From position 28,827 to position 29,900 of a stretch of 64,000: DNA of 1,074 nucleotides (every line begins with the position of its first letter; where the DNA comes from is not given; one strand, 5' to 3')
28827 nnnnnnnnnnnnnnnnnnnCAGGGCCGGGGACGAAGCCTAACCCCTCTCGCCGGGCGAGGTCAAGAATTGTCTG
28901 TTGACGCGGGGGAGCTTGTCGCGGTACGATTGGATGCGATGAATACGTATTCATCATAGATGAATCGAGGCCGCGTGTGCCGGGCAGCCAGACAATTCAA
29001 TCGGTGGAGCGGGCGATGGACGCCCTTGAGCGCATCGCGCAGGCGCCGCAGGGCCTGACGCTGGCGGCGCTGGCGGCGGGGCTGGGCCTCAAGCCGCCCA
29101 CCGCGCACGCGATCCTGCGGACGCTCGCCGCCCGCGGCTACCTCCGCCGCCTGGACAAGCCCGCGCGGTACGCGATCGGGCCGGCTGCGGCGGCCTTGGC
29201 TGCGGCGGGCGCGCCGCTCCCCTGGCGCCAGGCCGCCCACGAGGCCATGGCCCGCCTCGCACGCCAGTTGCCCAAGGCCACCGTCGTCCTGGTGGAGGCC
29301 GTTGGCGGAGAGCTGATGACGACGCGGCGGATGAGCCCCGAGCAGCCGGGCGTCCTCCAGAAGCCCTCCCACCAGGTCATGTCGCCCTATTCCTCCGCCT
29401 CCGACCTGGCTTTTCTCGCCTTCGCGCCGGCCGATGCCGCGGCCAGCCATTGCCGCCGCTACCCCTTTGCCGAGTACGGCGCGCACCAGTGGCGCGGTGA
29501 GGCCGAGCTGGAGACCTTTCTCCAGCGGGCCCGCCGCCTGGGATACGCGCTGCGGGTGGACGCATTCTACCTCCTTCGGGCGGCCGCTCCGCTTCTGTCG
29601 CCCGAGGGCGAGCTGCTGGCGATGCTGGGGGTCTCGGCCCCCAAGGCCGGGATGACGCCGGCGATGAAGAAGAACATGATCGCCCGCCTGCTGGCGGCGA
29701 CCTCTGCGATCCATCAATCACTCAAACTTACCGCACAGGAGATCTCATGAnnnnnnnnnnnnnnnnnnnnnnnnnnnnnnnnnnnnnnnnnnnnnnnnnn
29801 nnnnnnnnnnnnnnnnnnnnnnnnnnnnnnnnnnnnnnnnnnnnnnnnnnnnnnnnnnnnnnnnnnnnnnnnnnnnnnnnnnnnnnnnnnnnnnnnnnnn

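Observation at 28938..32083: IclR-family regulator with a perfect 18-bp palindromic operator controlling tandem QueG/reductive-dehalogenase-like Fe-S paralogs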

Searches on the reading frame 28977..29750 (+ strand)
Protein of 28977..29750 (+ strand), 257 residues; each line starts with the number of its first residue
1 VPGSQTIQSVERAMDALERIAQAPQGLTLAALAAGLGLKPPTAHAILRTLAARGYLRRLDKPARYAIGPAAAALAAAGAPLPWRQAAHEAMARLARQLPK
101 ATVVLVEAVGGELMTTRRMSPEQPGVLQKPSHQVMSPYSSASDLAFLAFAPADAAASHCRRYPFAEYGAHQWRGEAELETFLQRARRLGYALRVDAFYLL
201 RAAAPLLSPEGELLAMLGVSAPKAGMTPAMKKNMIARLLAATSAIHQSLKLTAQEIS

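Call 3: search_protein_families(library=pfam, proteins=[window:28977-29750:+], max_evalue=0.01)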
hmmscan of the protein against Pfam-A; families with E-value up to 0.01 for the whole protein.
window:28977-29750:+ (257 aa): 8 families
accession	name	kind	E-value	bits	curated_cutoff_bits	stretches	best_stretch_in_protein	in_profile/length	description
PF09339.16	HTH_IclR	-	6.7e-14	51.8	22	1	9-58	1-50/52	IclR helix-turn-helix domain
PF12802.13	MarR_2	-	2.2e-07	31.3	27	1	13-59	7-53/61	MarR family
PF01614.24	IclR_C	-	1e-06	28.9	24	1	84-245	10-172/174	Bacterial transcriptional regulator IclR C-terminal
PF01047.28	MarR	-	0.0003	21.1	24.6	1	15-62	7-53/59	MarR family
PF08100.18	Dimerisation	-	0.00066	19.9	25.6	1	15-75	32-91/93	O-methyltransferase dimerisation domain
PF13412.12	HTH_24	-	0.0012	18.9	21.9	1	23-57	15-48/48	Winged helix-turn-helix DNA-binding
PF01726.22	LexA_DNA_bind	-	0.0037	17.5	23.7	0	28-64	27-64/65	LexA DNA binding domain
PF16365.12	EutK_C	-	0.0064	16.9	27.5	1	18-58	6-46/52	Ethanolamine utilization protein EutK C-terminus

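Call 4: search_protein_families(library=ncbifam, proteins=[window:28977-29750:+], max_evalue=0.01)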
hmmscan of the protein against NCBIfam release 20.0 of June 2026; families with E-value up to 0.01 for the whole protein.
window:28977-29750:+ (257 aa): 4 families
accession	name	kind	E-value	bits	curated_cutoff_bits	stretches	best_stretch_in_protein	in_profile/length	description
NF045644.1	TransRegBhcR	equivalog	2.6e-18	66.3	350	1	5-248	20-264/267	HTH-type transcriptional regulator BhcR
NF007342.0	PRK09834.1-4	equivalog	9e-13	47.8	251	1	4-195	8-200/263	DNA-binding transcriptional regulator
TIGR02431.1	pcaR_pcaU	subfamily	9.8e-13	48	284.75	1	5-248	3-247/248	beta-ketoadipate pathway transcriptional regulators, PcaR/PcaU/PobR family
NF008601.2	PRK11569.1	equivalog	7.1e-10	38.5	380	1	5-71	24-90/276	glyoxylate bypass operon transcriptional repressor IclR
